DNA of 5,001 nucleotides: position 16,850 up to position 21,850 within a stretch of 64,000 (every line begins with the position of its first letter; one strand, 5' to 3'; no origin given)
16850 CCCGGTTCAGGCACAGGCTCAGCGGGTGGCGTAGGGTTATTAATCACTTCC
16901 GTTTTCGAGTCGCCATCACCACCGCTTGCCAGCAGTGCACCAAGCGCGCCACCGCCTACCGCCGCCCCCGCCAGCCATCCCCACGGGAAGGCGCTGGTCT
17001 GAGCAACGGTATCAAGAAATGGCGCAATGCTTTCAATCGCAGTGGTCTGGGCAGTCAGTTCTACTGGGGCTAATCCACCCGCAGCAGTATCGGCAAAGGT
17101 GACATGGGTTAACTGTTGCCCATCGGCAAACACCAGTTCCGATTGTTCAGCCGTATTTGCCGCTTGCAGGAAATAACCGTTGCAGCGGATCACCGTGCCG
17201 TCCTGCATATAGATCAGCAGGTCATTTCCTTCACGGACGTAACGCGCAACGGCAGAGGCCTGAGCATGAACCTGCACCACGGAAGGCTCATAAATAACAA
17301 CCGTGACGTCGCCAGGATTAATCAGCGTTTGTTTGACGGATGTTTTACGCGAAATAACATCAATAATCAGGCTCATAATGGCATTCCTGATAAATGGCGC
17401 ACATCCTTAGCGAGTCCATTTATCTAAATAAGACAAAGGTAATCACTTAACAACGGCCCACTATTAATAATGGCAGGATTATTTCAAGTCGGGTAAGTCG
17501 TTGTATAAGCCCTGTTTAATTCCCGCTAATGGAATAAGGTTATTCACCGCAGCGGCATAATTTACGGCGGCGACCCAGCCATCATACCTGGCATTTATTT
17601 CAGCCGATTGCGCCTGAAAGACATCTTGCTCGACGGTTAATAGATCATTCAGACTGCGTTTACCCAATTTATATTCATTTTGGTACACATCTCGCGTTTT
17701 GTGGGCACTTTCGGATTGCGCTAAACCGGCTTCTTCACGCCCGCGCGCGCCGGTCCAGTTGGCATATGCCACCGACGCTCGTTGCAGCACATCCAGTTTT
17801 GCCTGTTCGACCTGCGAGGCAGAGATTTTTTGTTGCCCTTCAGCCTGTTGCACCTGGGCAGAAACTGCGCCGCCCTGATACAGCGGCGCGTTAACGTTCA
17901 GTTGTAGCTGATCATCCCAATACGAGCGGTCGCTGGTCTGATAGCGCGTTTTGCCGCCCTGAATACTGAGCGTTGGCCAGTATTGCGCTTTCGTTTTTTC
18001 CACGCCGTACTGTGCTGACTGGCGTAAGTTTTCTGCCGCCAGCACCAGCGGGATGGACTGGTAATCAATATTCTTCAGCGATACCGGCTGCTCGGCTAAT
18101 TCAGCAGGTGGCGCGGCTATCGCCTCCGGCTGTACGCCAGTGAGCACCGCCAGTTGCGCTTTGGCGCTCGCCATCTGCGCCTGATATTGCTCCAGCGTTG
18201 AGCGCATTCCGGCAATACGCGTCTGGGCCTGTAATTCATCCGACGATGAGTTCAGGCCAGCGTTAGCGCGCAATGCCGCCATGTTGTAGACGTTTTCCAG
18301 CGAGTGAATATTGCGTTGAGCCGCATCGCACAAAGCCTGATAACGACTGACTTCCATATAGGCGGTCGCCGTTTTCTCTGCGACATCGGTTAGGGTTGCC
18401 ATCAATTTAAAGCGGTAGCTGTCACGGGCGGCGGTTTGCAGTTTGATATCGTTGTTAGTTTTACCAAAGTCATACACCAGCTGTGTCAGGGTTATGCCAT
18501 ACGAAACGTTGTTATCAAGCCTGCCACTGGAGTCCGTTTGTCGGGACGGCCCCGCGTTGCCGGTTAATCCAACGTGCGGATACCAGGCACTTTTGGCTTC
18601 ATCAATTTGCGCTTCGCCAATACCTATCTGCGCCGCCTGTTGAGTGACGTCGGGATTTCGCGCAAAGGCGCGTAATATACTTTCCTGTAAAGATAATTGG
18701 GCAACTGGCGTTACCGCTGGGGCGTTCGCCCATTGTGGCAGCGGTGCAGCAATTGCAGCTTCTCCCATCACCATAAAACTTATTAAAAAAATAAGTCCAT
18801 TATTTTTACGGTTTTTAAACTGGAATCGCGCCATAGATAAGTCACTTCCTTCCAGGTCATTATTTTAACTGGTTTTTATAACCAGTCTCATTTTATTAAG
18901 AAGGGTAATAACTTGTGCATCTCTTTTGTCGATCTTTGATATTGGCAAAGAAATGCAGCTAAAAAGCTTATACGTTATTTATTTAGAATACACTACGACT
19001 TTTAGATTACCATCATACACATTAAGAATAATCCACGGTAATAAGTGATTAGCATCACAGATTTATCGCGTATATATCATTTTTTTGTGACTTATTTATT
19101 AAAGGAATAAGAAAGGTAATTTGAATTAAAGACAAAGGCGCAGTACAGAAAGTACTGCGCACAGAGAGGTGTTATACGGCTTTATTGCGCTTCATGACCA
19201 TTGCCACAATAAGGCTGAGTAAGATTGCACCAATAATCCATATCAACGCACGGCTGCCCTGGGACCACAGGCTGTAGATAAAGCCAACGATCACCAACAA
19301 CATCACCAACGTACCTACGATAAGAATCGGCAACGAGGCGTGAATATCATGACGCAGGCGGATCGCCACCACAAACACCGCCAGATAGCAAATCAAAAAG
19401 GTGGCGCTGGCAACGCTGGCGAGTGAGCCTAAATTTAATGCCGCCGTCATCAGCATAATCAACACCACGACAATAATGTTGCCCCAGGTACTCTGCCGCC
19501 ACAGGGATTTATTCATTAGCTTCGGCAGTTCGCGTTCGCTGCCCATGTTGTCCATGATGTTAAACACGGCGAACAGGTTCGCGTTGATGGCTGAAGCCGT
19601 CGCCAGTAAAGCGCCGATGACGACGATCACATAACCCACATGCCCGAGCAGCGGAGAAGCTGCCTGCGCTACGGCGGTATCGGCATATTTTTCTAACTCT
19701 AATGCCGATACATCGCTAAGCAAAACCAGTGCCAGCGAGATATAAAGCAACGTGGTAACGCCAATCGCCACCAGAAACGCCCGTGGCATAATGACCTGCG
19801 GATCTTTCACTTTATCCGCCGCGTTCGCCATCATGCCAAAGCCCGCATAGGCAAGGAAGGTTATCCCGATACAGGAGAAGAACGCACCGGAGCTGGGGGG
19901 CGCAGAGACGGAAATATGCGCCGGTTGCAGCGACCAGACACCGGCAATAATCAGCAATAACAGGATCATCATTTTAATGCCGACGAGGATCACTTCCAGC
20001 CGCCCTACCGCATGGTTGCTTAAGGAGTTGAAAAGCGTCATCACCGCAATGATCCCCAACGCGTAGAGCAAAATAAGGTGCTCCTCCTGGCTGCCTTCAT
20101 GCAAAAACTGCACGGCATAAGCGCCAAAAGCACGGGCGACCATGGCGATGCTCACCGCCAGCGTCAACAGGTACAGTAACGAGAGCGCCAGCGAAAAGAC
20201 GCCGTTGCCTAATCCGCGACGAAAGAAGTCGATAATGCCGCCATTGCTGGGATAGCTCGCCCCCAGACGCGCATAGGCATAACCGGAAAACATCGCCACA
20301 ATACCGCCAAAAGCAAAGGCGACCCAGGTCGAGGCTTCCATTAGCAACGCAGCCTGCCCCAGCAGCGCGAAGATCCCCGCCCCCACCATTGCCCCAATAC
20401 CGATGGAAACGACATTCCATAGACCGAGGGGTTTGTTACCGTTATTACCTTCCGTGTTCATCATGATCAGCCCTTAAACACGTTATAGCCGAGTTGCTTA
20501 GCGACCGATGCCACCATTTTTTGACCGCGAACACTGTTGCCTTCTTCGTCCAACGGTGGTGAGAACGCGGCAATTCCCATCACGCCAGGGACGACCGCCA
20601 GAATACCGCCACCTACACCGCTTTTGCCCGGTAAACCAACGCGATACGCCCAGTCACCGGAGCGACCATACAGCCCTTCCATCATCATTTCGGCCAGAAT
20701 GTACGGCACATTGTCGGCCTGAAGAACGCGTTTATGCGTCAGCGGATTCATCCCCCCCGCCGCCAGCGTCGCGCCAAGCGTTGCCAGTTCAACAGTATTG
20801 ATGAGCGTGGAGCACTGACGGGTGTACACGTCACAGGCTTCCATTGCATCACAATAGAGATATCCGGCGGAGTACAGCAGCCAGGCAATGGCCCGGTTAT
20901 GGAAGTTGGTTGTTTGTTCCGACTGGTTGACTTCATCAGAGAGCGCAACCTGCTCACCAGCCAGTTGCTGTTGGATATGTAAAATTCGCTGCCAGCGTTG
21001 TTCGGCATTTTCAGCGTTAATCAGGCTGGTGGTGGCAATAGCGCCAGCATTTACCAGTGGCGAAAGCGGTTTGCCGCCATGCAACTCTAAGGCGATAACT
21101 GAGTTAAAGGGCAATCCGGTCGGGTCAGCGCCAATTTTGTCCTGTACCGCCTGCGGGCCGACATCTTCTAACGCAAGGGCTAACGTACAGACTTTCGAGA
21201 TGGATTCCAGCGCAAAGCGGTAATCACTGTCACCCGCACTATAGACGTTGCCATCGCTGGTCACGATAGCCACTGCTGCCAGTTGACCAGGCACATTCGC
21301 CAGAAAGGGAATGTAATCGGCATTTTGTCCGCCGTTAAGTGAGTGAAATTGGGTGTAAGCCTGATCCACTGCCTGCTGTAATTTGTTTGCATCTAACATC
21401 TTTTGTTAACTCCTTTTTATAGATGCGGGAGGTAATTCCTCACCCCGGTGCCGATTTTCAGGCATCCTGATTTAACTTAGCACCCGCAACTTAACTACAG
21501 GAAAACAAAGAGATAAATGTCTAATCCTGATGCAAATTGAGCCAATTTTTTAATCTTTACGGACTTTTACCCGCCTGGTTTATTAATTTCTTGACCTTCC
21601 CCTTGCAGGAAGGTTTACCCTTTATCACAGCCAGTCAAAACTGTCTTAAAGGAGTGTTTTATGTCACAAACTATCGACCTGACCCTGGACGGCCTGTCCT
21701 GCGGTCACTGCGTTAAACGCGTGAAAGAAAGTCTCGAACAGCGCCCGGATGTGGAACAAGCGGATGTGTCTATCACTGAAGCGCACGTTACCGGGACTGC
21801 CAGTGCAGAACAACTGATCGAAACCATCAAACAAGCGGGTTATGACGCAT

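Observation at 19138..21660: Synteny break at ybaT: the island sits where cueR is expected, while the CueR operator at copA is intact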

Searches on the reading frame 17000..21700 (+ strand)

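Call 21: find_related_loci(query=L001:3497-3904:-, collection=genome_contigs, flank=10000)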
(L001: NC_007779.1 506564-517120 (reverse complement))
Query L001:3497-3904:- (135 aa) in genome_contigs; peptide patterns used: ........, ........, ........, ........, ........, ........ (x = any residue, [..] = any of these).
355 stretches matched a pattern; 291 encode a relative of the query (tblastn E <= 1e-3); the best 80 are kept; 80 distinct loci.
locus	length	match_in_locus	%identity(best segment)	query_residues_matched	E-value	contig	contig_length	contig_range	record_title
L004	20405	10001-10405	100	1-135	2e-90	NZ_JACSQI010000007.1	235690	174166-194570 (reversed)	Escherichia whittamii strain Sa2BVA5 NODE_7_length_235690_cov_8.592060, whole genome shotgun sequence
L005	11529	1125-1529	99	1-135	7e-90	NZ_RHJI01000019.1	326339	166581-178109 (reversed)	Escherichia sp. E1V33 1V33_19_consensus, whole genome shotgun sequence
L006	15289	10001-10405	99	1-135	4e-89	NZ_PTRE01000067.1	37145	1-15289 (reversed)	Escherichia sp. MOD1-EC7003 MOD1-EC7003_67_length_37145_cov_114, whole genome shotgun sequence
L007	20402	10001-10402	97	1-134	1e-87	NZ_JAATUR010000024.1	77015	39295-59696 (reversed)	Escherichia coli strain SCPM-O-B-8794 24length=77015, whole genome shotgun sequence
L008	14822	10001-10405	93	1-135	4e-85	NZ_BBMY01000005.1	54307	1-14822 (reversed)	Escherichia albertii NBRC 107761 = DSM 17582 strain NBRC 107761, whole genome shotgun sequence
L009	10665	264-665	92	1-134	9e-83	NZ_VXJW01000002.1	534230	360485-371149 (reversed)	Salmonella enterica subsp. arizonae strain CCUG 6322T contig_0000002, whole genome shotgun sequence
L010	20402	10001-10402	90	1-134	6e-82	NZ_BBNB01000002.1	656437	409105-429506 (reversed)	Citrobacter sedlakii NBRC 105722, whole genome shotgun sequence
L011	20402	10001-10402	90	1-134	5e-81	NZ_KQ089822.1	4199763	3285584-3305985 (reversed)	Citrobacter sp. MGH106 aetzL-supercont1.1, whole genome shotgun sequence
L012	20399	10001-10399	89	1-133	3e-80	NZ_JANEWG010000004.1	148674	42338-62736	Citrobacter sp. Awk 4 510132-22-4, whole genome shotgun sequence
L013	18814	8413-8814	88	1-134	6e-80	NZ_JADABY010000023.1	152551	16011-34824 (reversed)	Citrobacter sp. Res13-Sevr-PEB04-36 seq_tig23, whole genome shotgun sequence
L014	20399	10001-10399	89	1-133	8e-80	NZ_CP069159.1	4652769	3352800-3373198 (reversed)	Citrobacter sp. R56 chromosome, complete genome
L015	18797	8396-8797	89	1-134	1e-79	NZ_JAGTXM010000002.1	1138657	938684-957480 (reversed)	Citrobacter amalonaticus strain ku-bf3 scaffold_1, whole genome shotgun sequence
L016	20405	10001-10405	86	1-135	2e-79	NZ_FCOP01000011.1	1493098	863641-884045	Pseudenterobacter timonensis strain mt20, whole genome shotgun sequence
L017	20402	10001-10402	87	1-134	2e-79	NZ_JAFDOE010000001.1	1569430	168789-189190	Citrobacter sp. FP75 contig1, whole genome shotgun sequence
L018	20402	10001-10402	89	1-134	2e-79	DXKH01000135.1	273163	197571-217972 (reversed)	MAG TPA_asm: Citrobacter sp. isolate HRGM_Genome_0066 HRGM_Genome_0066_135, whole genome shotgun sequence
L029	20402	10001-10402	87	1-134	3e-78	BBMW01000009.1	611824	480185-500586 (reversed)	Citrobacter werkmanii NBRC 105721 DNA, contig: CIWKM09, whole genome shotgun sequence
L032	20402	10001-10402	88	1-134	2e-78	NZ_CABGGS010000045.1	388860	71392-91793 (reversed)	Klebsiella spallanzanii isolate SB6411, whole genome shotgun sequence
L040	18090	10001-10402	86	1-134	5e-78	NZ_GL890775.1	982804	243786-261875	Enterobacter mori LMG 25706 ENTMO1_scaffold4, whole genome shotgun sequence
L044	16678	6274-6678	87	1-135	1e-77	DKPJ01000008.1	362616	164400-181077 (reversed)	MAG TPA_asm: Enterobacteriaceae bacterium UBA7338 UBA7338_contig_497, whole genome shotgun sequence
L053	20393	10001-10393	89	1-131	5e-77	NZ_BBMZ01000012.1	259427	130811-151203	Pseudescherichia vulneris NBRC 102420, whole genome shotgun sequence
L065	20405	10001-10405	85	1-135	1e-76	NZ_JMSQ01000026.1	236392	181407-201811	Siccibacter colletis strain 1383 contig034, whole genome shotgun sequence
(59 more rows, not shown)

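Call 38: search_protein_families(library=ncbifam, proteins=[L011:7561-9708:-, L011:5378-6715:-, L029:4857-6233:+, L029:6268-7614:+, L040:7408-9180:+, L044:5046-5987:-, L053:7662-9161:+, L065:6531-8249:+, L018:8195-9589:-, L032:8878-9936:+], max_evalue=0.00001)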
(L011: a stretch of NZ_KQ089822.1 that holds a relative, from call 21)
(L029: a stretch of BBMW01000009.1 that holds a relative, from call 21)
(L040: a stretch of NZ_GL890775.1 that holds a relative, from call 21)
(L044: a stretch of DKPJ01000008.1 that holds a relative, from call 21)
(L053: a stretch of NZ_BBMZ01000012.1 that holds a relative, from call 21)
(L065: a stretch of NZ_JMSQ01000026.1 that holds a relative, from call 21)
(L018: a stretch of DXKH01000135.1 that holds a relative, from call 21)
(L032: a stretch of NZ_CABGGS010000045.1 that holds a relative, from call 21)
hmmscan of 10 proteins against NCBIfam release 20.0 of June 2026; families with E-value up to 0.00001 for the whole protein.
L011:7561-9708:- (715 aa): 25 families
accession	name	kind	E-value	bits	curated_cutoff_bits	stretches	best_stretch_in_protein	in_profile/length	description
TIGR01785.1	TonB-hemin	subfamily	2.7e-68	231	316.85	1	39-704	2-666/677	TonB-dependent heme/hemoglobin receptor family protein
TIGR01786.1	TonB-hemlactrns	subfamily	8.1e-63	212.9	323.75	1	39-698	1-691/719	TonB-dependent hemoglobin/transferrin/lactoferrin family receptor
NF010010.0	PRK13483.1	equivalog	5.2e-44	150.3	927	2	16-170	11-168/660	ligand-gated channel protein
TIGR01779.1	TonB-B12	equivalog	1.1e-37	130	599.7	1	13-210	4-198/614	TonB-dependent vitamin B12 receptor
TIGR01783.1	TonB-siderophor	subfamily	1.6e-36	126.2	223.5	2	55-213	2-157/649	TonB-dependent siderophore receptor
NF007478.2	PRK10064.1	equivalog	6.8e-34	117.1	745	1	17-170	12-163/663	catecholate siderophore receptor CirA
NF010038.0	PRK13513.1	equivalog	6.5e-33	114.2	942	1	16-178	12-177/659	ligand-gated channel protein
NF050067.1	TonBEntbctnRecCfrA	equivalog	1.6e-32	112.7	1200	2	25-171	14-164/698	TonB-dependent ferric enterobactin receptor CfrA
NF010011.0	PRK13484.1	equivalog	2.1e-29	102.3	1197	1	23-171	15-165/682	IreA family TonB-dependent siderophore receptor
NF010048.1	PRK13524.1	subfamily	8.8e-26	90.6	493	2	24-186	26-196/744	FepA family TonB-dependent siderophore receptor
NF010012.0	PRK13486.1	equivalog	1.8e-25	89.4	924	1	28-202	15-188/696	TonB-dependent receptor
NF007926.1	PRK10641.1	equivalog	1.2e-23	83.6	836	1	22-168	12-157/617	TonB-dependent vitamin B12 receptor BtuB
TIGR01778.1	TonB-copper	equivalog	1.3e-21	77.1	472.45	1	76-694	18-603/637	TonB-dependent copper receptor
NF049947.1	TonB_dep_PCPU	exception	2e-21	75.8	800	1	29-702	27-674/685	TonB-dependent receptor, PCPU motif-type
NF010051.0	PRK13528.1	subfamily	3.5e-19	68.5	583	1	16-182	13-188/727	FepA family TonB-dependent siderophore receptor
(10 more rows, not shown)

L011:5378-6715:- (445 aa): 17 families
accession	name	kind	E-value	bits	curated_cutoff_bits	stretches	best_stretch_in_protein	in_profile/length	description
TIGR04107.1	rSAM_HutW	equivalog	8.3e-172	571.7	400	1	19-432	2-418/419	heme anaerobic degradation radical SAM methyltransferase ChuW/HutW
TIGR00539.1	hemN_rel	equivalog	3.2e-41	141.6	205.4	1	60-349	3-285/361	radical SAM family heme chaperone HemW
NF006067.1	PRK08208.1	equivalog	1.5e-38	132.9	380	1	55-424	33-410/427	STM4012 family radical SAM protein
TIGR00538.1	hemN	equivalog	1.4e-35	123.1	324.95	1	33-432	24-442/454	oxygen-independent coproporphyrinogen III oxidase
NF006385.0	PRK08629.1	equivalog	5.6e-33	114.4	355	1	47-356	42-337/439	coproporphyrinogen III oxidase family protein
NF005133.0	PRK06582.1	equivalog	2.9e-29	102.3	597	1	59-344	13-293/390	coproporphyrinogen III oxidase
TIGR03994.1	rSAM_HemZ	equivalog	2.9e-26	92.5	321.4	1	46-249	73-277/401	coproporphyrinogen dehydrogenase HemZ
NF004567.0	PRK05904.1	equivalog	2.2e-24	86.4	355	1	59-342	8-281/353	coproporphyrinogen III oxidase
NF006064.0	PRK08207.2-2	equivalog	1.2e-23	83.8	504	1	53-250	140-340/465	coproporphyrinogen III oxidase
NF006066.0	PRK08207.2-5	equivalog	9.7e-16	57.4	1117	1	55-250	188-386/518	coproporphyrinogen III oxidase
NF006061.0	PRK08207.1-4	equivalog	1.6e-15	56.9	702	1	60-226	176-346/501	coproporphyrinogen III oxidase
NF006060.0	PRK08207.1-3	equivalog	1.8e-14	53.4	653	1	59-225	151-321/477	coproporphyrinogen III oxidase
NF006065.0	PRK08207.2-4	equivalog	2.8e-11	43.1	922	1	51-224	162-342/484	coproporphyrinogen III oxidase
NF006062.0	PRK08207.1-5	equivalog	1.5e-10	40.5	1007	1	60-223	151-318/476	coproporphyrinogen III oxidase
NF006063.0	PRK08207.2-1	equivalog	5e-10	38.6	1074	1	57-191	192-329/518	coproporphyrinogen III oxidase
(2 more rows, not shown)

L029:4857-6233:+ (458 aa): 16 families
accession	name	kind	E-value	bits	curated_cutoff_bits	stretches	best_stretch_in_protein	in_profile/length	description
TIGR00838.1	argH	equivalog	3.1e-183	609.9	279.5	1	5-457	1-454/455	argininosuccinate lyase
NF008964.0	PRK12308.1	equivalog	1.5e-153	512.5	657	1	5-457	3-456/624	argininosuccinate lyase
NF002563.0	PRK02186.1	subfamily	9e-72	242.6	625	1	41-454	447-853/890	argininosuccinate lyase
NF052535.1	CoM_syn_XcbC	exception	4.2e-64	217.1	575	1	12-453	15-461/495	2-phosphosulfolactate phosphatase XcbC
NF005218.0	PRK06705.1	equivalog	5.4e-59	200.3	883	1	40-451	46-465/502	argininosuccinate lyase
NF005000.0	PRK06389.1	equivalog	7.9e-32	110.9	388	1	4-410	2-396/434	argininosuccinate lyase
NF008909.0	PRK12273.1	subfamily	8.8e-21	74.3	510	1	105-419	138-463/474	aspartate ammonia-lyase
TIGR00928.1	purB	equivalog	6.8e-20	71.2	326.2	1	43-410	31-404/436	adenylosuccinate lyase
NF052536.2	CoM_syn_XcbD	exception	9e-16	57.6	600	1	104-293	101-292/443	3-sulfopropionylcysteine synthase XcbD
TIGR02426.1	protocat_pcaB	equivalog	2.7e-15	56.1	355.75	1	42-302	31-290/338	3-carboxy-cis,cis-muconate cycloisomerase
TIGR00839.1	aspA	equivalog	3e-13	49.5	681.2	1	106-297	134-334/468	aspartate ammonia-lyase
NF006554.0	PRK09053.1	equivalog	4.3e-13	48.9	595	1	105-309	104-310/453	3-carboxy-cis,cis-muconate cycloisomerase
NF006500.1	PRK08937.2-4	subfamily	1.1e-12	47.5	626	1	101-293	98-292/448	adenylosuccinate lyase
NF011092.0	PRK14515.1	subfamily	1.4e-11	43.9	876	1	108-294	145-340/479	aspartate ammonia-lyase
TIGR00979.1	fumC_II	equivalog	1.7e-10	40.3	664.75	1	106-306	131-343/458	class II fumarate hydratase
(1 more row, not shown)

L029:6268-7614:+ (448 aa): 3 families
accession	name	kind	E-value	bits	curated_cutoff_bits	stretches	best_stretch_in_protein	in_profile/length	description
NF006927.0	PRK09412.1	subfamily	3.2e-137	458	369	1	15-447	2-432/433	anaerobic C4-dicarboxylate transporter family protein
NF009136.0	PRK12489.1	subfamily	8.7e-129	430.1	396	1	15-447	2-443/444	anaerobic C4-dicarboxylate transporter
TIGR00770.1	Dcu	subfamily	5.1e-124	414.6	331.35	1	18-448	1-430/430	anaerobic C4-dicarboxylate transporter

L040:7408-9180:+ (590 aa): 0 families

L044:5046-5987:- (313 aa): 0 families

L053:7662-9161:+ (499 aa): 0 families

L065:6531-8249:+ (572 aa): 14 families
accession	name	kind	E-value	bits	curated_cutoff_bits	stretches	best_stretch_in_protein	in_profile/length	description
NF006934.0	PRK09419.1-1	subfamily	2.5e-59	201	1646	1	76-556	629-1095/1174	multifunctional 2',3'-cyclic-nucleotide 2'-phosphodiesterase/3'-nucleotidase/5'-nucleotidase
NF007109.1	PRK09558.1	equivalog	2.1e-52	178.6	600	2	347-558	330-543/550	bifunctional UDP-sugar hydrolase/5'-nucleotidase UshA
NF040549.1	Nt5e_LPXTG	exception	2.3e-46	158.4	1050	2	75-465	96-488/731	cell surface ecto-5'-nucleotidase Nt5e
TIGR04486.1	thiosulf_SoxB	equivalog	2e-42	145.2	550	1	103-514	113-516/556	thiosulfohydrolase SoxB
NF006937.0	PRK09419.1-4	equivalog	3.5e-38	130.7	2554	2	284-530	855-1119/1411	multifunctional 2',3'-cyclic-nucleotide 2'-phosphodiesterase/3'-nucleotidase/5'-nucleotidase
NF006936.0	PRK09419.1-3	equivalog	5.4e-36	123.6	2542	1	78-463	704-1096/1212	multifunctional 2',3'-cyclic-nucleotide 2'-phosphodiesterase/3'-nucleotidase/5'-nucleotidase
TIGR01530.1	nadN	equivalog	7.8e-36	123.7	436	2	79-305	2-216/550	NAD nucleotidase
NF006935.0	PRK09419.1-2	equivalog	5.4e-33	113.7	2801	2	284-567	876-1176/1445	multifunctional 2',3'-cyclic-nucleotide 2'-phosphodiesterase/3'-nucleotidase/5'-nucleotidase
NF006938.0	PRK09420.1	equivalog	1.1e-25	90.2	486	1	56-310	3-265/648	bifunctional 2',3'-cyclic-nucleotide 2'-phosphodiesterase/3'-nucleotidase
NF041198.1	UshA_like_PCGU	equivalog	7.1e-25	87.6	275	1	75-351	21-282/519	UshA-like (seleno)protein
NF047875.1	5nuc_LPXTG_Strp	exception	2e-23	82.7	1050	1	212-553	200-552/684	surface-anchored 5'-nucleotidase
TIGR01390.1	CycNucDiestase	equivalog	1.9e-21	76.2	883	1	77-310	2-243/626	2',3'-cyclic-nucleotide 2'-phosphodiesterase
NF008871.0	PRK11907.1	equivalog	1.3e-14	53.3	1266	1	77-310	115-357/814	bifunctional 2',3'-cyclic-nucleotide 2'-phosphodiesterase/3'-nucleotidase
NF006933.0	PRK09418.1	equivalog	3.6e-13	48.6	1419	1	104-334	65-314/780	bifunctional 2',3'-cyclic-nucleotide 2'-phosphodiesterase/3'-nucleotidase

L018:8195-9589:- (464 aa): 19 families
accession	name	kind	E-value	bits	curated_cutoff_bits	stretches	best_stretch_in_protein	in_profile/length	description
TIGR00883.1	2A0106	subfamily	9.1e-116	387.2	443.45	1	40-443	1-400/400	metabolite/H+ symporter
NF007414.0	PRK09952.1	equivalog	1.7e-82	277.5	538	1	22-446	12-429/438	shikimate transporter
NF007927.0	PRK10642.1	equivalog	5.1e-77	259.7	544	1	33-457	26-446/500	glycine betaine/L-proline transporter ProP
NF011656.1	PRK15075.1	subfamily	3e-54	184.5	445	1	33-449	8-411/419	tricarballylate/proton symporter TcuC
NF007710.0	PRK10406.1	subfamily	1.5e-50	172.6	550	1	11-447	2-421/432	MFS family transporter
TIGR00891.1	2A0112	subfamily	3.1e-28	99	552.9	1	28-425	8-391/405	sialate:H+ symport family MFS transporter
NF003024.0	PRK03893.1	subfamily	9.1e-26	90.7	604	1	27-244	16-211/497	sialate:H+ symport family MFS transporter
TIGR00895.1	2A0115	subfamily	3.6e-18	65.7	418.55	1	19-251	4-217/398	aromatic acid/H+ symport family MFS transporter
TIGR00893.1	2A0114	subfamily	1.8e-15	56.8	395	1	39-448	1-397/399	D-galactonate transporter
TIGR00887.1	2A0109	equivalog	2.3e-13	49.9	610.3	1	57-200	40-180/502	phosphate:H+ symporter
TIGR00886.1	2A0108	subfamily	3.3e-12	46.2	311.7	1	118-385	73-338/368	NarK family nitrate/nitrite MFS transporter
NF008963.0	PRK12307.1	equivalog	3.4e-12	46.3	637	1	32-436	18-395/426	MFS transporter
NF053517.1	HbztTptrPcaK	equivalog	5.2e-11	42.2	770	1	29-214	16-187/437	4-hydroxybenzoate transporter PcaK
TIGR00880.1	2_A_01_02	superfamily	1e-10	41.9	131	1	89-223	13-132/141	multidrug resistance protein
NF049980.1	SfMCT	equivalog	8.1e-10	37.9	320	1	78-395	41-336/378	L-lactate MFS transporter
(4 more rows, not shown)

L032:8878-9936:+ (352 aa): 9 families
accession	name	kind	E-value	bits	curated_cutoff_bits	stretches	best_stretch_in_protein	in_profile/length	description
TIGR02349.1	DnaJ_bact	equivalog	6.3e-15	55.4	377.2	1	4-133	2-118/354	molecular chaperone DnaJ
NF008035.0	PRK10767.1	subfamily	3.6e-12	46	338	1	2-148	4-131/374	molecular chaperone DnaJ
NF010892.0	PRK14299.1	equivalog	8.7e-11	41.6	392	1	3-174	5-172/291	chaperone protein DnaJ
NF010885.0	PRK14292.1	equivalog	1.2e-10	40.9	585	1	2-71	2-68/371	chaperone protein DnaJ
NF010894.0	PRK14301.1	equivalog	6.4e-10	38.6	548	1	2-85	4-84/373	chaperone protein DnaJ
NF010874.0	PRK14281.1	equivalog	8.3e-10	38.3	619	1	2-70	3-69/397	chaperone protein DnaJ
NF010872.0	PRK14279.1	equivalog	2.4e-08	33.5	556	1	2-70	9-75/394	molecular chaperone DnaJ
TIGR03835.1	termin_org_DnaJ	equivalog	5.1e-07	28.5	512.25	1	3-68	3-65/871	terminal organelle assembly protein TopJ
NF010871.0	PRK14278.1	equivalog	3.3e-06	26.2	502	1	3-63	4-61/378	molecular chaperone DnaJ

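Call 57: profile_search(protein=L044:5046-5987:-)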
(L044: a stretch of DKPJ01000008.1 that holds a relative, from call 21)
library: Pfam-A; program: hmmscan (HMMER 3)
A. the first sequence (313 residues): domains with independent E <= 10: 1; with E <= 0.001: 1
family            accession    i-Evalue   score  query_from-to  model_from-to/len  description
PG_binding_1      PF01471.23      1e-05    26.0      33-83          4-49/57  Putative peptidoglycan binding domain

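Call 58: profile_search(protein=L044:4582-5049:-)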
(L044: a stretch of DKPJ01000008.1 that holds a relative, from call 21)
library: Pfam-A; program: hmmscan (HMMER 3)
A. the first sequence (155 residues): domains with independent E <= 10: 3; with E <= 0.001: 1
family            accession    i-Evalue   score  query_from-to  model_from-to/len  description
LprI              PF07007.17    9.4e-09    36.1      42-145         1-105/106  Lysozyme inhibitor LprI
KARI_C            PF01450.25       0.01    16.6      24-99         49-123/144  Ketol-acid reductoisomerase, C-terminal domain
Aegyptin_C        PF25001.1       0.054    14.0      17-68         57-107/115  Aegyptin, C-terminal domain
